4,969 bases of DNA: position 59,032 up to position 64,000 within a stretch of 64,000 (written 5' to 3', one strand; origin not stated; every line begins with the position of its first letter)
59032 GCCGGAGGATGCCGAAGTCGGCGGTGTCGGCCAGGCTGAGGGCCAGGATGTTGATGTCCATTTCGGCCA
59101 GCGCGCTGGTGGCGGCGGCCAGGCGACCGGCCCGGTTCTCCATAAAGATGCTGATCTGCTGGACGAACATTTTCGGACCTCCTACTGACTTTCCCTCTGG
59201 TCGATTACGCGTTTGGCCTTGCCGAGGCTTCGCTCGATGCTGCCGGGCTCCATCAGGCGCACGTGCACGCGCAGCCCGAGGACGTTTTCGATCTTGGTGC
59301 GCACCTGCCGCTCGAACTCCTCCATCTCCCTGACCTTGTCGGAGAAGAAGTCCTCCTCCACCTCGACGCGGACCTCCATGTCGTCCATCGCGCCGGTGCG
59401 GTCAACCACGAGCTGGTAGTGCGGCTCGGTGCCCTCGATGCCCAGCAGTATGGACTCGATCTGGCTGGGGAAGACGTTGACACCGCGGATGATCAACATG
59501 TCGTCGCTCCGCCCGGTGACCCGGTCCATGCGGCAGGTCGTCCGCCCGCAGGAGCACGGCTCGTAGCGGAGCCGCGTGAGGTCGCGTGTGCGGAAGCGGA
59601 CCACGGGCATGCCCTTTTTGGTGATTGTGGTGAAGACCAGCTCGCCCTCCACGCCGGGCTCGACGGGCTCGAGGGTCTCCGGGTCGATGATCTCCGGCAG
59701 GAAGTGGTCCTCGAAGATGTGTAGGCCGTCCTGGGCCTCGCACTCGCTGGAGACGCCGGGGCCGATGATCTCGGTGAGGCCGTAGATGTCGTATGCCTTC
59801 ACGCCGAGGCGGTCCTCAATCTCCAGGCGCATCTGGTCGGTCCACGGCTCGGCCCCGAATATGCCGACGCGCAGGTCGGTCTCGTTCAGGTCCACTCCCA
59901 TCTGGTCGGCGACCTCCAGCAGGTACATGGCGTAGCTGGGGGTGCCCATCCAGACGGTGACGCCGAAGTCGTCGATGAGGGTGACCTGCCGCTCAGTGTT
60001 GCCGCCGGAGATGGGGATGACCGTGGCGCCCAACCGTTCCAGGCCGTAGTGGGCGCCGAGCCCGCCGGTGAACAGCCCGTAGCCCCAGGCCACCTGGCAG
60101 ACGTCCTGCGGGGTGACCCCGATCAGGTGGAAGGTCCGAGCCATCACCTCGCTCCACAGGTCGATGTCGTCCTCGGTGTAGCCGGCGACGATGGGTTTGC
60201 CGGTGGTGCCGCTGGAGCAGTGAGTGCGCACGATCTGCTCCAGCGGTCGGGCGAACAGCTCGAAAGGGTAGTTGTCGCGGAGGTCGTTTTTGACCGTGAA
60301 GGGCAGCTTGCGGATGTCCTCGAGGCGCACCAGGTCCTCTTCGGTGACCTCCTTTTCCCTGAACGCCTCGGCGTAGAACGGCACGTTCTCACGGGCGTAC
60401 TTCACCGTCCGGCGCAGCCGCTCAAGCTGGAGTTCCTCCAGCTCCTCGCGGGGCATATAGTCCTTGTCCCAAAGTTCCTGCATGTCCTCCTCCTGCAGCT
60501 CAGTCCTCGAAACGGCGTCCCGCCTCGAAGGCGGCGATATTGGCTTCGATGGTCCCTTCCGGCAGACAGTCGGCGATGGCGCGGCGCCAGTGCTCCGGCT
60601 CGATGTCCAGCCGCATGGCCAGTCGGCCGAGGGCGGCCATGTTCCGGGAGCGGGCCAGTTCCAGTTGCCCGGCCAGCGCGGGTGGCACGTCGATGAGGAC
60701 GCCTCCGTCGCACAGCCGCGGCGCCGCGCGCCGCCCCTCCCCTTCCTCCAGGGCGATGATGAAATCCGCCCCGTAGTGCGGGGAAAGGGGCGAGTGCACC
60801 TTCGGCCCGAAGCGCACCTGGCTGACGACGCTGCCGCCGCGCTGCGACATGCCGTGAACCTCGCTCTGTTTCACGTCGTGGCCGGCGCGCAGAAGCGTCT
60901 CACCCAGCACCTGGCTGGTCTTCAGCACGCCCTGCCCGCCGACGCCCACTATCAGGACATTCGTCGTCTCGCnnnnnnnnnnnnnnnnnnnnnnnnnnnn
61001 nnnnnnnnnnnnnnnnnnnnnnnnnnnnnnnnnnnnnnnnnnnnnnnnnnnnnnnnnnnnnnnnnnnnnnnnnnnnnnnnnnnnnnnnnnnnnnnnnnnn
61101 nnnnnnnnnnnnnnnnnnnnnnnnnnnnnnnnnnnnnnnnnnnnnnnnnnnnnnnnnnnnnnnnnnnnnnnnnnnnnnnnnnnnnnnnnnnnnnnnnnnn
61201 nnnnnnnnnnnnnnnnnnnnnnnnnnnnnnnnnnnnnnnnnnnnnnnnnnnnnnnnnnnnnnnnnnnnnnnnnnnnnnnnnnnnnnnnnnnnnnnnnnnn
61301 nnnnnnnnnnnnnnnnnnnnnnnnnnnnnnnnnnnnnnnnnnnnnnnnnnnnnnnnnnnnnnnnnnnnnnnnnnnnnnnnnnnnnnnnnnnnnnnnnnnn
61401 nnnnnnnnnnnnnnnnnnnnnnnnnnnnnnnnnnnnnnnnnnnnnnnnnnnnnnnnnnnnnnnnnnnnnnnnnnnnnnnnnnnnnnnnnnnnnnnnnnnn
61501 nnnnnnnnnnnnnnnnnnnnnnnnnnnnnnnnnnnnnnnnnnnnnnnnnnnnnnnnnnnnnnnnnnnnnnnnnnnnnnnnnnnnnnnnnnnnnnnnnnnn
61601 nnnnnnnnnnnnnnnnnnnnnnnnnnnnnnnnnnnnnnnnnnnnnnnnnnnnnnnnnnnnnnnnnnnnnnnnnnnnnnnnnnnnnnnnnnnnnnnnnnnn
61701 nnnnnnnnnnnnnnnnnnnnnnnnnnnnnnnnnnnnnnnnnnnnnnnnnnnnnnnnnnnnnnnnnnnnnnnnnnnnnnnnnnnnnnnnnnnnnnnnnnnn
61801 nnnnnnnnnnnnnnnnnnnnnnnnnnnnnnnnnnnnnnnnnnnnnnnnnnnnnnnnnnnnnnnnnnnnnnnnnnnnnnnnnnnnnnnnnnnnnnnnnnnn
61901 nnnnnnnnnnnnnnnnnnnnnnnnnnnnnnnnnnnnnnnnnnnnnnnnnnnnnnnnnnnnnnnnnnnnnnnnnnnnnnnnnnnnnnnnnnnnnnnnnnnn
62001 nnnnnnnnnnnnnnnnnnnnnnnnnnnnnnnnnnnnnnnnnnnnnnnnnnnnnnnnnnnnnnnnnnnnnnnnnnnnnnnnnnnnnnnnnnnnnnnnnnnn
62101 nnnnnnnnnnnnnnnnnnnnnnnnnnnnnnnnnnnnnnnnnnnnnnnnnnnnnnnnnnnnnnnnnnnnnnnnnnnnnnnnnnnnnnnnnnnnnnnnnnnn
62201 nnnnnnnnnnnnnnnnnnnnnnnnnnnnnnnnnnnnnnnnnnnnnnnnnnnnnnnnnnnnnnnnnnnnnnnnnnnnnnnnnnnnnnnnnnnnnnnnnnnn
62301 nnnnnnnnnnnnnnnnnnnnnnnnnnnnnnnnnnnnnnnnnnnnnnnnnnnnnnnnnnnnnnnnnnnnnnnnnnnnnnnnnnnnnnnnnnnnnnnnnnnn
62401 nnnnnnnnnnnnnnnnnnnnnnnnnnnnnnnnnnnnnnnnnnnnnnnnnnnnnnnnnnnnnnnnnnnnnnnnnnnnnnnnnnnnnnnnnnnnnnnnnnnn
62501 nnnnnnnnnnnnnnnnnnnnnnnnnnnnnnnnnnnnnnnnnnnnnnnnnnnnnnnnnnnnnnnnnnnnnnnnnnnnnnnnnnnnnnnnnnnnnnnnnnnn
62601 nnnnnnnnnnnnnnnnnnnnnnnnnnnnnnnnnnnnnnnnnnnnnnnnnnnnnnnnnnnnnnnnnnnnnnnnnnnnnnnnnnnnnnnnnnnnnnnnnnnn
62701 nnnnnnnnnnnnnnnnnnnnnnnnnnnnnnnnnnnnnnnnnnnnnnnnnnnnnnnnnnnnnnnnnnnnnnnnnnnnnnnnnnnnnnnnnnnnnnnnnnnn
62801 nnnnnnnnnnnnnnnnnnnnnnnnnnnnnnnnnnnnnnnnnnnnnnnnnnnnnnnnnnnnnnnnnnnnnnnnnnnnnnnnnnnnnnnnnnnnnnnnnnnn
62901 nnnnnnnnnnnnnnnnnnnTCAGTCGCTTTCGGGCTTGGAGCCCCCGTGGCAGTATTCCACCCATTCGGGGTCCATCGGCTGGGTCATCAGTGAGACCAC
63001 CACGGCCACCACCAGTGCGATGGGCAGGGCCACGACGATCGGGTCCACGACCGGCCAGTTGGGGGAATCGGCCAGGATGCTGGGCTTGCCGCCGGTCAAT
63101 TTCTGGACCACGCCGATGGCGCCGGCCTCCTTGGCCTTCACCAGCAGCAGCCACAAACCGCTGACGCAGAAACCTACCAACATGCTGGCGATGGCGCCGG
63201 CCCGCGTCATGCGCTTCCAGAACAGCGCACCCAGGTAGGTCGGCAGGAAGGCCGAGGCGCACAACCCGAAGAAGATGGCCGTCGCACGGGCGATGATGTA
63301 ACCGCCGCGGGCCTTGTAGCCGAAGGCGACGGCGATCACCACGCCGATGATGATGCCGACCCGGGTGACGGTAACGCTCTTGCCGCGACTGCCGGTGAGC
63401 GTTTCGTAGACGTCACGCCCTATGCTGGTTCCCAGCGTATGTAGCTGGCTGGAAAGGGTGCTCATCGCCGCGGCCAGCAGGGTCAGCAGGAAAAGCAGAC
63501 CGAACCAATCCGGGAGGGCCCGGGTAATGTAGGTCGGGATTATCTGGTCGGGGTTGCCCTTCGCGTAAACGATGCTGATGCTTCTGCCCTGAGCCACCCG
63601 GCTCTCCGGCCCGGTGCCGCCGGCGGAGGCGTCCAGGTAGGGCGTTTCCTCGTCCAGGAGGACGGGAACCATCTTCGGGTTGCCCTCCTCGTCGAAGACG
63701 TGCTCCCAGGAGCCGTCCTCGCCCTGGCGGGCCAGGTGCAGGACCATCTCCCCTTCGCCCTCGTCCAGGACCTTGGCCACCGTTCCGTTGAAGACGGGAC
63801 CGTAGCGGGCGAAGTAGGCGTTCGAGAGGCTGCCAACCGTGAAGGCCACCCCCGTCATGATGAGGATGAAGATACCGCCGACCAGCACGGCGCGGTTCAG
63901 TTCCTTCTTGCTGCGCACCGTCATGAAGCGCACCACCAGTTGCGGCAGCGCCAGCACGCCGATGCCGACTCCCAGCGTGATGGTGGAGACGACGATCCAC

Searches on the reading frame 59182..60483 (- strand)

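Call 47: search_protein_families(library=pfam, proteins=[window:59182-60483:-], max_evalue=0.00001)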
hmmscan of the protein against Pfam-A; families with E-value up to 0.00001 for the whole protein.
window:59182-60483:- (433 aa): 2 families
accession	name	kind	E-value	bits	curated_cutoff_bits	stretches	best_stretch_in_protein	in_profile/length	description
PF14535.12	AMP-binding_C_2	-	1e-34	119.1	25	1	334-430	1-96/96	AMP-binding enzyme C-terminal domain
PF00501.34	AMP-binding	-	1.4e-17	64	29.9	1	87-284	167-374/384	AMP-binding enzyme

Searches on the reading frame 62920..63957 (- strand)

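Call 47: search_protein_families(library=pfam, proteins=[window:62920-63957:-], max_evalue=0.00001)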
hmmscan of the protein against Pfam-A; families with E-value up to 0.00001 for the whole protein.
window:62920-63957:- (345 aa): 1 family
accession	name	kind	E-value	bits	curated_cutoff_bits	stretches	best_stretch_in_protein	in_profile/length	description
PF00474.23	SSF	-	6.6e-21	75.1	22.8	1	131-262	272-406/406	Sodium:solute symporter family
